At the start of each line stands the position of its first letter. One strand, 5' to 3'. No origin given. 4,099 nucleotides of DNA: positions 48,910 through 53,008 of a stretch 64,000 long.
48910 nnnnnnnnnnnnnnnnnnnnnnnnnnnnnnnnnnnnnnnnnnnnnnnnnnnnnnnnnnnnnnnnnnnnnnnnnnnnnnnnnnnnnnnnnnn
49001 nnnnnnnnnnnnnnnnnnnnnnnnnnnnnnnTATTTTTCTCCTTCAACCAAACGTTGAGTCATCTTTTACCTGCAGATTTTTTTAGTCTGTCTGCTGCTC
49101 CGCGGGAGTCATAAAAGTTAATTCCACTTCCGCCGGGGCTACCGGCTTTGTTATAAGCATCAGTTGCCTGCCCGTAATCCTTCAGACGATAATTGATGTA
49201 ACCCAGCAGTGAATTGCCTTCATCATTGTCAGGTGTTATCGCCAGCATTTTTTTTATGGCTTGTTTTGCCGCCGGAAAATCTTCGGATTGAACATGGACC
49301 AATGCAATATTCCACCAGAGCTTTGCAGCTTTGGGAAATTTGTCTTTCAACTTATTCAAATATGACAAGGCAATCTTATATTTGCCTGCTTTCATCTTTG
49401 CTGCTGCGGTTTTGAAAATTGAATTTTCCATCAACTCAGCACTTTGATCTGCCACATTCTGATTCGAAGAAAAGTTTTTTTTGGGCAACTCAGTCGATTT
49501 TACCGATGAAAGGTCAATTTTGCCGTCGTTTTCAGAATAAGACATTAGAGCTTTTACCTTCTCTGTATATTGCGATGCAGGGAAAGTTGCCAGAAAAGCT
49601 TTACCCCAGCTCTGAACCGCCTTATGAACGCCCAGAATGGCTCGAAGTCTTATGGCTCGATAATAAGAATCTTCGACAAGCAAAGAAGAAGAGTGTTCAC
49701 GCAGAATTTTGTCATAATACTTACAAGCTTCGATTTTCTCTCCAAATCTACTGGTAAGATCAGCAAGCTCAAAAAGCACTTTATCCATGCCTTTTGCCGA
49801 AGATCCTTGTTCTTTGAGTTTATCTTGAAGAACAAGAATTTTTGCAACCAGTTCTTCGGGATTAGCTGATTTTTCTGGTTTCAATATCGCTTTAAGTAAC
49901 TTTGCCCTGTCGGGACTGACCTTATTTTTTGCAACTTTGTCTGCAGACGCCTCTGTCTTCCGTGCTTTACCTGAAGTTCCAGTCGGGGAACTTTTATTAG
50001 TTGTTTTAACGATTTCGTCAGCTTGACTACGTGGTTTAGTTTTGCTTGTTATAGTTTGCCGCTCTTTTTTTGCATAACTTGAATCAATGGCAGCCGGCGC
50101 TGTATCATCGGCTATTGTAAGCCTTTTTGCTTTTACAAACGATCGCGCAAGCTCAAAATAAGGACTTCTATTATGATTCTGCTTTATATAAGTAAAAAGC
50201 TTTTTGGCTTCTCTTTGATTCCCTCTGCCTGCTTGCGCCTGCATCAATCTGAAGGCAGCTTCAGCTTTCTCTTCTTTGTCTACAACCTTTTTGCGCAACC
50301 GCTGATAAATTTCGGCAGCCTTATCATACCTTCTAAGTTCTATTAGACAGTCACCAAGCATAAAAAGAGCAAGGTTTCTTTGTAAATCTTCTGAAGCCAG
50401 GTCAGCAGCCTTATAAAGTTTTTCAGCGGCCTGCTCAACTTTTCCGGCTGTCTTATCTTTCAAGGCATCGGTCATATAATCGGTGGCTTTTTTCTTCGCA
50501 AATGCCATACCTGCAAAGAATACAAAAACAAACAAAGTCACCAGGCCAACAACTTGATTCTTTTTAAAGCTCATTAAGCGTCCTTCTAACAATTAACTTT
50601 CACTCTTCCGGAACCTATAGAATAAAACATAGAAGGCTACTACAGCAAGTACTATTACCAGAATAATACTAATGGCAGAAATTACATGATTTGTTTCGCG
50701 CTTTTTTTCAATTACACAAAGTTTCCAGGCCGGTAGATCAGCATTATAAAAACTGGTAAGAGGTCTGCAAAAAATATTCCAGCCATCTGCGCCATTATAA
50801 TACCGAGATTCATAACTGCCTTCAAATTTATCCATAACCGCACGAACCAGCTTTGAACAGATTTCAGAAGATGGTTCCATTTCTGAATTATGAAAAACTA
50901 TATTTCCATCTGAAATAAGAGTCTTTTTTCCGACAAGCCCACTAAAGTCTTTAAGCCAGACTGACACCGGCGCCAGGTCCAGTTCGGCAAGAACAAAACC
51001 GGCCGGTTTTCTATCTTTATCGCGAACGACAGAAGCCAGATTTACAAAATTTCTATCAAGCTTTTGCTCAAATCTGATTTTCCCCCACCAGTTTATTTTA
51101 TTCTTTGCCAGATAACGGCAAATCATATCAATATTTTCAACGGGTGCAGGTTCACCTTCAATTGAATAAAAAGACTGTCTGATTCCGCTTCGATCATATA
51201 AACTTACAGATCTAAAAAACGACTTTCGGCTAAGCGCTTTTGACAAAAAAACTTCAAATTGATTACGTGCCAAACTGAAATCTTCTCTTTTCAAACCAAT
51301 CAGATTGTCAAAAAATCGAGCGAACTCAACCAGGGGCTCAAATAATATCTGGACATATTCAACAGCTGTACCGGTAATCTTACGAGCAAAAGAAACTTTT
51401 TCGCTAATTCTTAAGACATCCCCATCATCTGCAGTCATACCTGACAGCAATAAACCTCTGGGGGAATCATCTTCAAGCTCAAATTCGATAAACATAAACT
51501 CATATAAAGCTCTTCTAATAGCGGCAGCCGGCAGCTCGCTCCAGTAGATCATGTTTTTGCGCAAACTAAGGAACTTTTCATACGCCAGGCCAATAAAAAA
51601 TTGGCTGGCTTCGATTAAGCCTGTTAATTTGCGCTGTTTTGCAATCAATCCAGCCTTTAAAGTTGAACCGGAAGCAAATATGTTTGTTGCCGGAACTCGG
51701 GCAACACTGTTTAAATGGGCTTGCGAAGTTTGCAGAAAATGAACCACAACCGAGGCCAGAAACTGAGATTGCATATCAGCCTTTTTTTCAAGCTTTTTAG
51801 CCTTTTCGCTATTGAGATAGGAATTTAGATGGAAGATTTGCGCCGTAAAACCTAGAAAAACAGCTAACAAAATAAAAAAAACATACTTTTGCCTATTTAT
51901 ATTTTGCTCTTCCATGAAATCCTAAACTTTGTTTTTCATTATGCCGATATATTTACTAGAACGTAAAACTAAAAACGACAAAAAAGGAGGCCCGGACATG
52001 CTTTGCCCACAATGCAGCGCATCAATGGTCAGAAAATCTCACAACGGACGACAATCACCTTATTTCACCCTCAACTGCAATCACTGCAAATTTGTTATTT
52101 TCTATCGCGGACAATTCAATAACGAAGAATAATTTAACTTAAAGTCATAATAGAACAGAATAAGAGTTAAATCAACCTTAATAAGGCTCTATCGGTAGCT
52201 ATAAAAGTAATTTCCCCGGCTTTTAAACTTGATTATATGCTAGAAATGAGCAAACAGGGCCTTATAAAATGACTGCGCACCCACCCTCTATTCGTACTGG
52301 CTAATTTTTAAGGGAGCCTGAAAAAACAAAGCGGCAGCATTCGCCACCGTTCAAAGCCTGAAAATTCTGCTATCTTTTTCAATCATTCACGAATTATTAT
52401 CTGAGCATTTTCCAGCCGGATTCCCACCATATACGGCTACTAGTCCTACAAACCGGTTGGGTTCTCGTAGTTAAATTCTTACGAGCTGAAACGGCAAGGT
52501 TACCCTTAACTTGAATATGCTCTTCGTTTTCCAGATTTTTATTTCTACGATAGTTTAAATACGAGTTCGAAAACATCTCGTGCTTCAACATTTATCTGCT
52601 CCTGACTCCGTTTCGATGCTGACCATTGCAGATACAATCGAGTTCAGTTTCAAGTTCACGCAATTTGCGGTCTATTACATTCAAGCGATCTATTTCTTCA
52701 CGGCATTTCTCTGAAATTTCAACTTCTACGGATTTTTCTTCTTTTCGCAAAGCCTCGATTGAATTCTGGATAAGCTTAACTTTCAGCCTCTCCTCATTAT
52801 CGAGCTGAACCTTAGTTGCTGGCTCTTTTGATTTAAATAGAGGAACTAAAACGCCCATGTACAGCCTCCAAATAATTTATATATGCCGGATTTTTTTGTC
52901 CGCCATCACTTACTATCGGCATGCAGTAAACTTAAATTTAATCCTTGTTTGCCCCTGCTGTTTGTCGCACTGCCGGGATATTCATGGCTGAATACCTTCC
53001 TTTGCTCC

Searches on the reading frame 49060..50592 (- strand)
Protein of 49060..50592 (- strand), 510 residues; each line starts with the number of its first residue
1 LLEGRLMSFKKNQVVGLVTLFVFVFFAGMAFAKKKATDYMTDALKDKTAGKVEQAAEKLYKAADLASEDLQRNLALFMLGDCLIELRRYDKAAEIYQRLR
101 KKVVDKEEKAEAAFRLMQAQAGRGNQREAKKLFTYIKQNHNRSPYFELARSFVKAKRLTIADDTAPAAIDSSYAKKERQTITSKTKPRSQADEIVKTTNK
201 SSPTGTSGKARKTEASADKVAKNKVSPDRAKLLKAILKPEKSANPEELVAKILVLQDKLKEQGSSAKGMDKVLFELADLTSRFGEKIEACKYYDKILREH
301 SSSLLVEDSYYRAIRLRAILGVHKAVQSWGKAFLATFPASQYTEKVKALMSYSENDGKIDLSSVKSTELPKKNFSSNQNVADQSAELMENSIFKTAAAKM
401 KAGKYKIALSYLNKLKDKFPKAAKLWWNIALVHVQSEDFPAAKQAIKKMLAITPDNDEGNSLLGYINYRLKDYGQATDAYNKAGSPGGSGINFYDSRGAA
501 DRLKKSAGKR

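Call 9: search_protein_families(library=pfam, proteins=[window:49060-50592:-], max_evalue=0.001)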
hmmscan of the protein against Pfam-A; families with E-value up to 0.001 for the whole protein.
window:49060-50592:- (510 aa): 14 families
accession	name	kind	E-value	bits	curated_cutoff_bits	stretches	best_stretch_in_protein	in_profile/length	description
PF13432.12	TPR_16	-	9.1e-13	48.8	32.7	2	396-456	4-64/65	Tetratricopeptide repeat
PF13174.12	TPR_6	-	3.6e-11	43.4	26.3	1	75-102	2-29/33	Tetratricopeptide repeat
PF07719.23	TPR_2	-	4e-11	42.6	27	0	75-100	3-28/34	Tetratricopeptide repeat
PF14559.12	TPR_19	-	6.8e-11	42.8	25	2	400-463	2-65/68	Tetratricopeptide repeat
PF13428.12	TPR_14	-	1.1e-08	35.4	23.5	0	424-463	2-41/44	Tetratricopeptide repeat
PF13371.12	TPR_9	-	1.6e-05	25.3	35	1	402-456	8-62/73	Tetratricopeptide repeat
PF13424.12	TPR_12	-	2.1e-05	25.1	30.1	0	50-98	17-70/77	Tetratricopeptide repeat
PF13181.12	TPR_8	-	6.3e-05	23.3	25.7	0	75-98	3-26/34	Tetratricopeptide repeat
PF12895.13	ANAPC3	-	7.1e-05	23.4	27.2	0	403-482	3-81/82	Anaphase-promoting complex, cyclosome, subunit 3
PF13176.12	TPR_7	-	0.00021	21.6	27.9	0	75-99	1-25/36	Tetratricopeptide repeat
PF23914.1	TPR_CcmH_CycH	-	0.00036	20.8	42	0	404-458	102-156/158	Cytochrome c-type biogenesis protein H TPR domain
PF00515.34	TPR_1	-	0.00053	20.1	27.8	0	75-98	3-26/34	Tetratricopeptide repeat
PF25063.1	ARM_TT21_C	-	0.0008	19.8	35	0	423-483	95-155/209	Tetratricopeptide repeat protein 21 C-terminal ARM domain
PF13512.12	TPR_18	-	0.00081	20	21.9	0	382-457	3-81/145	Tetratricopeptide repeat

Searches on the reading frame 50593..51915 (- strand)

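Call 9: search_protein_families(library=pfam, proteins=[window:50593-51915:-], max_evalue=0.001)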
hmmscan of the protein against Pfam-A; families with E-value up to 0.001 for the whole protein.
window:50593-51915:- (440 aa): 1 family
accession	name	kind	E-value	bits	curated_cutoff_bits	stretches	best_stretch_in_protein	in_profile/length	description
PF02743.24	dCache_1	-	2.3e-05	24.5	45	1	216-347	57-184/240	Cache domain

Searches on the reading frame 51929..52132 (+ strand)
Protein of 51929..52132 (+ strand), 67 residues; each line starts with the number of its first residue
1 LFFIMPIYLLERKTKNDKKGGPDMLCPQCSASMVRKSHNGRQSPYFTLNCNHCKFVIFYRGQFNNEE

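Call 89: search_protein_families(library=pfam, proteins=[window:51929-52132:+], max_evalue=0.05)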
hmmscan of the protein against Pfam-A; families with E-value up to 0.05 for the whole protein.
window:51929-52132:+ (67 aa): 1 family
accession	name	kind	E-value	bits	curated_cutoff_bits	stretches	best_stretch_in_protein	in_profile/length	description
PF18319.7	Zn_ribbon_PriA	-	0.025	15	26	0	26-34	1-9/27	PriA DNA helicase Cys-rich region (CRR) domain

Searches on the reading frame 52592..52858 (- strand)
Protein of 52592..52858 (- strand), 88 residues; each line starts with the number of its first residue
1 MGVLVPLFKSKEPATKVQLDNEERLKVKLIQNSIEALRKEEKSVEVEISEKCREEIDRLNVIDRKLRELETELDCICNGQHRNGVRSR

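Call 89: search_protein_families(library=pfam, proteins=[window:52592-52858:-], max_evalue=0.05)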
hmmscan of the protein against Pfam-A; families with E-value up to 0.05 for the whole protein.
window:52592-52858:- (88 aa): 2 families
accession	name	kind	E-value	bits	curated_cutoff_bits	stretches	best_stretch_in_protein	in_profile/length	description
PF05549.16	Allexi_40kDa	-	0.0096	15.9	26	1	21-81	81-142/271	Allexivirus 40kDa protein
PF20570.3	DUF6779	-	0.046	14.8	28.1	0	15-77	29-91/108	Domain of unknown function (DUF6779)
